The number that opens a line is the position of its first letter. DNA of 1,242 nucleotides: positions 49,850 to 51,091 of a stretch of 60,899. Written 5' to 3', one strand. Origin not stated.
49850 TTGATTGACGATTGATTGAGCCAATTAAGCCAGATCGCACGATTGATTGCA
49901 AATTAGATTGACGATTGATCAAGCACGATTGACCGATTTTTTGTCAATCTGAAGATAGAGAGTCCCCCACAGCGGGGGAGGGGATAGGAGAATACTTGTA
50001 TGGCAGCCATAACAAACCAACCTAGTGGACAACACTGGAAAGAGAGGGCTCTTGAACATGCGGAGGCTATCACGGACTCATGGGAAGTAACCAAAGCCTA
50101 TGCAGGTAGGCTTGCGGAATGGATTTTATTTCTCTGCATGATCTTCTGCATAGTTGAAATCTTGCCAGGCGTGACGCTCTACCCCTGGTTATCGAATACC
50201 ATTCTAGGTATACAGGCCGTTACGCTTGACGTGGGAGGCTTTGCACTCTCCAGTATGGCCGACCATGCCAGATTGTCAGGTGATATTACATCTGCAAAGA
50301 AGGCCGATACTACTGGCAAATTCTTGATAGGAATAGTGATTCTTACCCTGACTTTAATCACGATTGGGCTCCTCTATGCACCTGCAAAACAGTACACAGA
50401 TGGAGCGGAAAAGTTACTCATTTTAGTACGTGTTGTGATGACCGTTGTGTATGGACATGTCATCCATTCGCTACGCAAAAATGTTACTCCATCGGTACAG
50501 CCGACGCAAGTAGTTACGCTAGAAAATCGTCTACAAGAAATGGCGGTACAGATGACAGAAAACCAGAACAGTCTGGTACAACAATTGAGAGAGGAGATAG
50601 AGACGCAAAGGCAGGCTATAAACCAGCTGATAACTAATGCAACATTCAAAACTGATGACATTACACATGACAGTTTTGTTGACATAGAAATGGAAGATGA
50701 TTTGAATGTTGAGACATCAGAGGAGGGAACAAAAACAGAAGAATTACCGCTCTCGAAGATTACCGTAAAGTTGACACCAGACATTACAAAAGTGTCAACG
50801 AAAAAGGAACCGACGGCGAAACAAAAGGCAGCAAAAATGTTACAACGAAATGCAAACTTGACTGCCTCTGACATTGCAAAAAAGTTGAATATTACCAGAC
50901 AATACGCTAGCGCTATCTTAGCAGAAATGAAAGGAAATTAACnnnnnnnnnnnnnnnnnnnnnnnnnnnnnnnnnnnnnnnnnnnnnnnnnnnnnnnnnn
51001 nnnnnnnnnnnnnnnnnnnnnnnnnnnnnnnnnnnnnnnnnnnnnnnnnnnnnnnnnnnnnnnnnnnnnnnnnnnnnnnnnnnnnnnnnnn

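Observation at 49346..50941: Ten-copy GATTGA array flanked by two membrane-anchored HTH proteins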

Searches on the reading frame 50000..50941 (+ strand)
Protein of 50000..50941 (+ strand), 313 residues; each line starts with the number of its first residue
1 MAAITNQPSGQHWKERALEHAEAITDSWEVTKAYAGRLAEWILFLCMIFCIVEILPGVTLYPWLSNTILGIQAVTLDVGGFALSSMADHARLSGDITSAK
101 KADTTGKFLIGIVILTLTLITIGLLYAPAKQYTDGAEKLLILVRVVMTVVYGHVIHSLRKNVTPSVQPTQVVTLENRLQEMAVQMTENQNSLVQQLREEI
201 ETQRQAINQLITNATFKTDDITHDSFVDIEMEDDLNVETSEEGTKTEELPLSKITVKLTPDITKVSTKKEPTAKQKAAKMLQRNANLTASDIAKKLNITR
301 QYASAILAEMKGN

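Call 10: search_protein_families(library=pfam, proteins=[window:50000-50941:+], max_evalue=1)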
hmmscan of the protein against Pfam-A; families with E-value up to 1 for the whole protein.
window:50000-50941:+ (313 aa): 9 families
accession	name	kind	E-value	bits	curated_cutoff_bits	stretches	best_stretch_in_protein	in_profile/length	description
PF12802.13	MarR_2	-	3.3e-05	24.4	27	1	281-311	14-45/61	MarR family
PF13412.12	HTH_24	-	0.00047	20.1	21.9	1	280-310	11-41/48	Winged helix-turn-helix DNA-binding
PF08279.18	HTH_11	-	0.011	16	25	1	276-301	4-30/55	HTH domain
PF01381.28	HTH_3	-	0.04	14.4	23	1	284-307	7-30/55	Helix-turn-helix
PF01047.28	MarR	-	0.055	13.8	24.6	1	281-310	12-41/59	MarR family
PF13384.12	HTH_23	-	0.079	13.2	24.6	1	275-307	8-38/50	Homeodomain-like domain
PF10110.14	GPDPase_memb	-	0.079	12.1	29.6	1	21-63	197-240/321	Membrane domain of glycerophosphoryl diester phosphodiesterase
PF13545.12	HTH_Crp_2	-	0.088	13.2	27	1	285-311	21-47/70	Crp-like helix-turn-helix domain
PF13404.12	HTH_AsnC-type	-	0.098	12.9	27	1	281-301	12-32/42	AsnC-type helix-turn-helix domain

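Call 11: search_protein_families(library=phrogs, proteins=[window:50000-50941:+], max_evalue=1)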
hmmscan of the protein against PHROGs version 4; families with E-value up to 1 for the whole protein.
window:50000-50941:+ (313 aa): 10 families
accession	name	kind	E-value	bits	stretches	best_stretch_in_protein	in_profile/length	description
phrog_11350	-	unknown function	0.00053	21.1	1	170-237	8-75/108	-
phrog_1397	-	unknown function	0.0055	18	1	147-215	13-78/116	-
phrog_1373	-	transcription regulation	0.012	16.6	0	262-308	52-98/166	transcriptional regulator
phrog_1468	-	transcription regulation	0.034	14.7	1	285-308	19-42/67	transcriptional repressor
phrog_142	-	moron, auxiliary metabolic gene and host takeover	0.04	15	1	267-311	7-51/116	Ren-like exclusion protein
phrog_7950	-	transcription regulation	0.12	13.5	1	277-303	11-37/68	transcriptional repressor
phrog_1162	-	tail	0.13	12.3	1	157-263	132-238/354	tail fiber protein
phrog_11858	-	unknown function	0.19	13.1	1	200-241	6-46/107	-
phrog_21324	-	unknown function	0.31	12.3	0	130-157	18-45/75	-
phrog_95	-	integration and excision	0.46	10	1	174-291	501-634/651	integrase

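Call 18: find_homologous_proteins(query=window:50000-50941:+, max_evalue=0.001)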
Query window:50000-50941:+ (313 aa): 105 proteins with E <= 0.001 among 2254 candidates.
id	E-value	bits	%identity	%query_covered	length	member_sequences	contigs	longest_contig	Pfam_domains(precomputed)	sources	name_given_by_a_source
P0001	1.5e-197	673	100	100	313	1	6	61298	PF12802.14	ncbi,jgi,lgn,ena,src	-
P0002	1.5e-133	463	87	83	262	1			-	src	-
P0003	7.2e-123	428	66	100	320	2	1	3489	-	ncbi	-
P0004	9.9e-92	325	54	100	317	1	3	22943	-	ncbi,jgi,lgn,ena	-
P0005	8.2e-79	283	65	68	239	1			-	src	-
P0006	7.1e-77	277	54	86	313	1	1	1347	-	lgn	-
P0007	1.8e-76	275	59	72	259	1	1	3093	-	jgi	jgi:hypothetical protein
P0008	1.8e-76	275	62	69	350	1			-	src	-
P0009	3.2e-76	275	69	62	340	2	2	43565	-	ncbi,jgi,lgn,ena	-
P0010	8.6e-74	267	67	62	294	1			-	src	-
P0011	3.1e-67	245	71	53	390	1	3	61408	PF23649.2,PF19220.7,PF24161.2,PF28019.1,PF10174.15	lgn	-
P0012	1.5e-66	243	56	65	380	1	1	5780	-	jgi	jgi:hypothetical protein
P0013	2.4e-64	236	60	63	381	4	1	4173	-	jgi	jgi:hypothetical protein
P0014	1.3e-63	233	42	96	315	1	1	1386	-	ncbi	-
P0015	1.5e-62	230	66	49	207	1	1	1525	-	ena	-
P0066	9.0e-54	201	36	96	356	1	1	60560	-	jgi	jgi:hypothetical protein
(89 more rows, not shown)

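Call 20: find_encoding_contigs(protein=P0004, flank=4000, max_places=2)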
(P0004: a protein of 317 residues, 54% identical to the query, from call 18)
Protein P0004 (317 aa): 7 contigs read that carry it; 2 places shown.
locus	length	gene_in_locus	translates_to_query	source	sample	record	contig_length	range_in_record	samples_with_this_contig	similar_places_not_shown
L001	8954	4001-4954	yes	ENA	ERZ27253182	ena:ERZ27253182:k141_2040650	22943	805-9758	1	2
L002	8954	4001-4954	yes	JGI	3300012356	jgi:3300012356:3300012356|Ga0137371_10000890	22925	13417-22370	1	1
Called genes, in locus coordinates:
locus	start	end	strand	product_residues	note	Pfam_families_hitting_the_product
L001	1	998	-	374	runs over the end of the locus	-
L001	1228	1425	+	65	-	PF12728:HTH_17, PF00376:MerR (weak), PF13411:MerR_1 (weak)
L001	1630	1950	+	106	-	-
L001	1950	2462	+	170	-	-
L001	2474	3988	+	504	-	PF01935:DUF87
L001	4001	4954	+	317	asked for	-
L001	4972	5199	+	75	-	-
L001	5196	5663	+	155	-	-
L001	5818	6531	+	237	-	-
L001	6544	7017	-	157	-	-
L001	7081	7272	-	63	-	PF12728:HTH_17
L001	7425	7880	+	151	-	-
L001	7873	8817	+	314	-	PF00589:Phage_integrase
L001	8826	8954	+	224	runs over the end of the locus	PF08939:Bles03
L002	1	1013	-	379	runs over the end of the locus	-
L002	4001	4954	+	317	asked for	-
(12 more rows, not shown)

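Call 21: find_encoding_contigs(protein=P0009, flank=4000, max_places=2)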
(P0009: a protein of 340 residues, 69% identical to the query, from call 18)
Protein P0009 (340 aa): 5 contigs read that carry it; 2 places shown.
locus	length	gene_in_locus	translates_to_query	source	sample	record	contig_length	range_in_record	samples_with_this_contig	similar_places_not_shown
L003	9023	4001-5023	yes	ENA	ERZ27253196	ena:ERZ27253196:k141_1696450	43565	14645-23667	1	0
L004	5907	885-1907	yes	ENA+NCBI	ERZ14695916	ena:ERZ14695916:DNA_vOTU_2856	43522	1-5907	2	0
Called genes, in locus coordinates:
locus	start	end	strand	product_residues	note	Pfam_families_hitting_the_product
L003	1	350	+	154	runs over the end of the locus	-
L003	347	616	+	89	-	-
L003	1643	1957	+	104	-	-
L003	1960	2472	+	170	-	-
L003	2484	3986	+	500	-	PF01935:DUF87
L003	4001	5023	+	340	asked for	-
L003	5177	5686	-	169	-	-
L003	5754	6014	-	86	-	PF13443:HTH_26 (weak)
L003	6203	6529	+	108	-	-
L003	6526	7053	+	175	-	-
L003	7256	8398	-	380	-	PF14659:Phage_int_SAM_3, PF00589:Phage_integrase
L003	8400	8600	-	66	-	PF12728:HTH_17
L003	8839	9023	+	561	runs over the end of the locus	-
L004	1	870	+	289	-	?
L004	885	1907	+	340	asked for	-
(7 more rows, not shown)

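Call 33: find_encoding_contigs(protein=P0011, flank=5000, max_places=2)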
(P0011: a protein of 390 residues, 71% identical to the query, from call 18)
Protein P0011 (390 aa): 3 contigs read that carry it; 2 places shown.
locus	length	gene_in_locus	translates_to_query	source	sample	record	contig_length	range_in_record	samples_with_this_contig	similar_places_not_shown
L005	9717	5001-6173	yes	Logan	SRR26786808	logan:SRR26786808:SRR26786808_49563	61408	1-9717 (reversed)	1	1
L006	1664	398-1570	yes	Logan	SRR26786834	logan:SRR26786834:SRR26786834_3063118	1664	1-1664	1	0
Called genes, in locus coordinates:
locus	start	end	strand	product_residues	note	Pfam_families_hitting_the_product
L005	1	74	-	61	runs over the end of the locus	-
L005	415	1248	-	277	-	-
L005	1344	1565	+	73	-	-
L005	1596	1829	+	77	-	-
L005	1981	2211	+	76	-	-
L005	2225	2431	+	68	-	-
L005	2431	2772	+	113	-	-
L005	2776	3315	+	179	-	-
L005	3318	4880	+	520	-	-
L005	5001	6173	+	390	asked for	PF19220:Rod_CreS (weak), PF23649:FKBP15 (faint), PF28019:HmpF (weak), PF10174:Cast, PF24161:CCDC39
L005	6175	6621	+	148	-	PF24043:DUF7352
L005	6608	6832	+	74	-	-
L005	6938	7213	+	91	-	-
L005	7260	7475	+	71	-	-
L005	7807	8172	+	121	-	-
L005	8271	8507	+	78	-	-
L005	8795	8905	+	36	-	-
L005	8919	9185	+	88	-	-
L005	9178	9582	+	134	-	-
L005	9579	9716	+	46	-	?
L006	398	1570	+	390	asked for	PF19220:Rod_CreS (weak), PF23649:FKBP15 (faint), PF28019:HmpF (weak), PF10174:Cast, PF24161:CCDC39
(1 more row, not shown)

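Call 34: find_encoding_contigs(protein=P0066, flank=5000, max_places=1)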
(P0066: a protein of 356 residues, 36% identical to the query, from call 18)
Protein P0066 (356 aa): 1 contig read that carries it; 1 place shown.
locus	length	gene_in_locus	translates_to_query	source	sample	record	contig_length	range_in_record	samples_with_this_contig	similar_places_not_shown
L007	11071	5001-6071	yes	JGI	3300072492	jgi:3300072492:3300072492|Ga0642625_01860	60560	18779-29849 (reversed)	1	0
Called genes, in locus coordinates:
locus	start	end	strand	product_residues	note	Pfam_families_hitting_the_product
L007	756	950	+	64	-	PF12728:HTH_17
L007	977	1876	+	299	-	-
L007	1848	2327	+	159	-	-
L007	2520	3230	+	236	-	-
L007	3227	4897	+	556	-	-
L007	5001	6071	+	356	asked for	-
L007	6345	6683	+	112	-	-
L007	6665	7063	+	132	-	-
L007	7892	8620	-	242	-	-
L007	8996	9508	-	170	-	-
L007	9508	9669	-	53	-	-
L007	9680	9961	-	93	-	-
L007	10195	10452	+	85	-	-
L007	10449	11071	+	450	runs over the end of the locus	PF00929:RNase_T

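Call 35: find_encoding_contigs(protein=P0003, flank=5000, max_places=1)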
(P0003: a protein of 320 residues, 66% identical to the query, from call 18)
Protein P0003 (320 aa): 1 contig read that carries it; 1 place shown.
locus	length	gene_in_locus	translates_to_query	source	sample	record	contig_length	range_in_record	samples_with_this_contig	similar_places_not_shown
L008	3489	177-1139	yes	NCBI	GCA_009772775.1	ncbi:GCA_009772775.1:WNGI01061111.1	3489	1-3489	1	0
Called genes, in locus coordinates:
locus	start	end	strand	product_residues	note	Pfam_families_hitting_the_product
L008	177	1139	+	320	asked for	-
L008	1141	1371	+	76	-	-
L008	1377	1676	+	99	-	-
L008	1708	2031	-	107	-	-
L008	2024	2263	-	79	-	-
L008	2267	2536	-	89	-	-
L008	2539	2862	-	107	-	-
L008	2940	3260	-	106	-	-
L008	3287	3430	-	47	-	-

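Call 40: search_protein_families(library=pfam, proteins=[L001:2474-3988:+, L005:3318-4880:+, L007:3227-4897:+, L001:1950-2462:+, L001:1630-1950:+, L005:2776-3315:+, L007:2520-3230:+, L007:977-1876:+, L001:4972-5199:+, L001:5196-5663:+], max_evalue=0.01)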
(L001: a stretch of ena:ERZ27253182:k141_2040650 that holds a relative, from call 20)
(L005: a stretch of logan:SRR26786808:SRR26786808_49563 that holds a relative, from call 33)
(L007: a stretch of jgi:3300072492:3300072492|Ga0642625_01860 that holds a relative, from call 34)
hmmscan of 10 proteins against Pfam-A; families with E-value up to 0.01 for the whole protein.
L001:2474-3988:+ (504 aa): 4 families
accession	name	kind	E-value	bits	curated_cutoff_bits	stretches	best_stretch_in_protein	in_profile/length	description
PF01935.23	DUF87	-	1.3e-07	32.4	23.2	1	148-202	2-61/220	Helicase HerA, central domain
PF10412.15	TrwB_AAD_bind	-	0.00059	19.3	20.5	0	166-189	16-39/387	Type IV secretion-system coupling protein DNA-binding domain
PF01580.24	FtsK_SpoIIIE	-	0.0028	17.6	24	0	155-191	28-65/221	FtsK/SpoIIIE family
PF00004.35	AAA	-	0.0062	17.4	21.2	0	169-285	2-86/131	ATPase family associated with various cellular activities (AAA)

L005:3318-4880:+ (520 aa): 5 families
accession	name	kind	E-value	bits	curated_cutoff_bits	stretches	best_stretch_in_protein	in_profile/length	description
PF01935.23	DUF87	-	0.00014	22.5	23.2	1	196-231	25-61/220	Helicase HerA, central domain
PF13401.12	AAA_22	-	0.00023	21.9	27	1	194-302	5-96/130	AAA domain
PF12846.13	AAA_10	-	0.0038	16.7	27.5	1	194-231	21-58/362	AAA-like domain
PF20720.3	nSTAND3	-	0.0047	17.1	27.2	0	191-228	14-51/155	Novel STAND NTPase 3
PF20703.3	nSTAND1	-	0.0047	17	27.1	1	169-334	8-163/379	Novel STAND NTPase 1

L007:3227-4897:+ (556 aa): 2 families
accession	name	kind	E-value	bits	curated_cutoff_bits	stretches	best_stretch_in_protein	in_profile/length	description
PF01935.23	DUF87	-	0.00078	20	23.2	1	175-289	28-109/220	Helicase HerA, central domain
PF13173.12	AAA_14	-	0.0061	17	27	0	172-212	4-44/129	AAA domain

L001:1950-2462:+ (170 aa): 0 families

L001:1630-1950:+ (106 aa): 0 families

L005:2776-3315:+ (179 aa): 0 families

L007:2520-3230:+ (236 aa): 0 families

L007:977-1876:+ (299 aa): 1 family
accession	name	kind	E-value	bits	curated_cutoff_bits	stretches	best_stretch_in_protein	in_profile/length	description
PF02498.22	Bro-N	-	4.2e-05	24.5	25.6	1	19-112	2-91/96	BRO family, N-terminal domain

L001:4972-5199:+ (75 aa): 0 families

L001:5196-5663:+ (155 aa): 0 families

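Call 46: find_related_loci(query=A1, collection=viral_contigs, flank=4000)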
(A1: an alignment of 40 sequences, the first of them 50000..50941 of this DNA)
Query A1 (313 aa) in viral_contigs; peptide patterns used: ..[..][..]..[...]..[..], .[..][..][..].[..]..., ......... (x = any residue, [..] = any of these).
53 stretches matched a pattern; 3 encode a relative of the query (tblastn E <= 1e-3); 3 distinct loci.
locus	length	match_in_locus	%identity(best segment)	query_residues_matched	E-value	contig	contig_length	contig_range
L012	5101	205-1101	38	13-312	1e-59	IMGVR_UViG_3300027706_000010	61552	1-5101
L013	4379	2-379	67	73-194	2e-47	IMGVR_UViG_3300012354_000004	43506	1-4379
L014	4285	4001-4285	73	1-99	6e-46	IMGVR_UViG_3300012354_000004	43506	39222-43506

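Call 47: find_related_loci(query=A1, collection=genome_contigs, flank=5000)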
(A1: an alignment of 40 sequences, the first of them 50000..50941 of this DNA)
Query A1 (313 aa) in genome_contigs; peptide patterns used: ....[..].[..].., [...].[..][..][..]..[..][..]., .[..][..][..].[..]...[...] (x = any residue, [..] = any of these).
51 stretches matched a pattern; 12 encode a relative of the query (tblastn E <= 1e-3); 12 distinct loci.
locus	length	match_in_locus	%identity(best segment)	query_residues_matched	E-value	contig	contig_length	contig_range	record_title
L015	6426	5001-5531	58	5-175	6e-62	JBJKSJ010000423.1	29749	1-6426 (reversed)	MAG: Ktedonobacterales bacterium isolate Bin_8 S1Ck127_2791462_flag_0_multi_7.9920_len_29749, whole genome shotgun seque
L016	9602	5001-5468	60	13-168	9e-62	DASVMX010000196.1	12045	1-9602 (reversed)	MAG TPA_asm: Ktedonobacteraceae bacterium isolate SMAG_U3111 k141_302511, whole genome shotgun sequence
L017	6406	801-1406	51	4-210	1e-60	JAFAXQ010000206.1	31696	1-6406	MAG: Ktedonobacteraceae bacterium isolate CP_BM_RX_R7_7 BM_RX_R7_k147_3956020, whole genome shotgun sequence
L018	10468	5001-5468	60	11-168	2e-60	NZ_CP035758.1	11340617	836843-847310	Ktedonosporobacter rubrisoli strain SCAWS-G2 chromosome, complete genome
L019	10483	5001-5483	57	1-161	2e-59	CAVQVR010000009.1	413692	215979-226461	MAG: uncultured Chloroflexia bacterium isolate MFD10064.bin.2.18 genome assembly, contig: contig_21748, whole genome sho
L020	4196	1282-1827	56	13-198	1e-58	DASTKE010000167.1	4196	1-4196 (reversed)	MAG TPA_asm: Ktedonobacteraceae bacterium isolate SMAG_U1933 k141_221557, whole genome shotgun sequence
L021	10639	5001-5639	44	3-208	2e-53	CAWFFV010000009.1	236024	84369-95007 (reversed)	MAG: uncultured Chloroflexia bacterium isolate MFD05502.bin.2.81 genome assembly, contig: contig_14356, whole genome sho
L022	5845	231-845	44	6-210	5e-50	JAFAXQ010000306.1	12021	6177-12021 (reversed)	MAG: Ktedonobacteraceae bacterium isolate CP_BM_RX_R7_7 BM_RX_R7_k147_3168552, whole genome shotgun sequence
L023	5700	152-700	47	6-198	2e-47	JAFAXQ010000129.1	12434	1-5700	MAG: Ktedonobacteraceae bacterium isolate CP_BM_RX_R7_7 BM_RX_R7_k147_3944867, whole genome shotgun sequence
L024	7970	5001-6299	41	5-204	8e-36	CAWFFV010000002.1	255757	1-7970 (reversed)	MAG: uncultured Chloroflexia bacterium isolate MFD05502.bin.2.81 genome assembly, contig: contig_11268, whole genome sho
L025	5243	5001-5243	56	5-85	5e-29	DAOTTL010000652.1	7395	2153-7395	MAG TPA_asm: Ktedonobacteraceae bacterium isolate B93_195 k193_638577, whole genome shotgun sequence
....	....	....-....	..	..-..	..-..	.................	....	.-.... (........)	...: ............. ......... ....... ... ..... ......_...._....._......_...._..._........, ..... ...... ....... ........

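Call 70: predict_structure(alignment_id=A1)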
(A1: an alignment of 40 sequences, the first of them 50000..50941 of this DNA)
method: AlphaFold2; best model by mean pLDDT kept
length: 313 residues; sequences in the alignment: 40
mean_pLDDT: 76.0   pTM: 0.46
mean pLDDT of the five models: 76.0, 74.1, 73.2, 72.6, 71.3
residues with pLDDT >= 90: 78; 70-90: 140; 50-70: 34; < 50: 61
segments of 3 or more residues with pLDDT < 50: 1-9, 165-167, 220-268
pLDDT, mean of each block of 10 residues (from residue 1): 43 61 67 76 87 89 89 86 84 89 88 89 90 88 86 81 55 73 87 91 91 70 44 41 39 41 47 91 96 97 95 83
secondary structure, 60 per line:
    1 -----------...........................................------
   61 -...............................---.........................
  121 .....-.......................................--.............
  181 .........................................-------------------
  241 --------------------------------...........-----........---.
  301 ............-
elements in order: H12-54 H62-92 H96-125 H127-165 H168-221 H273-283 H289-296 H300-312
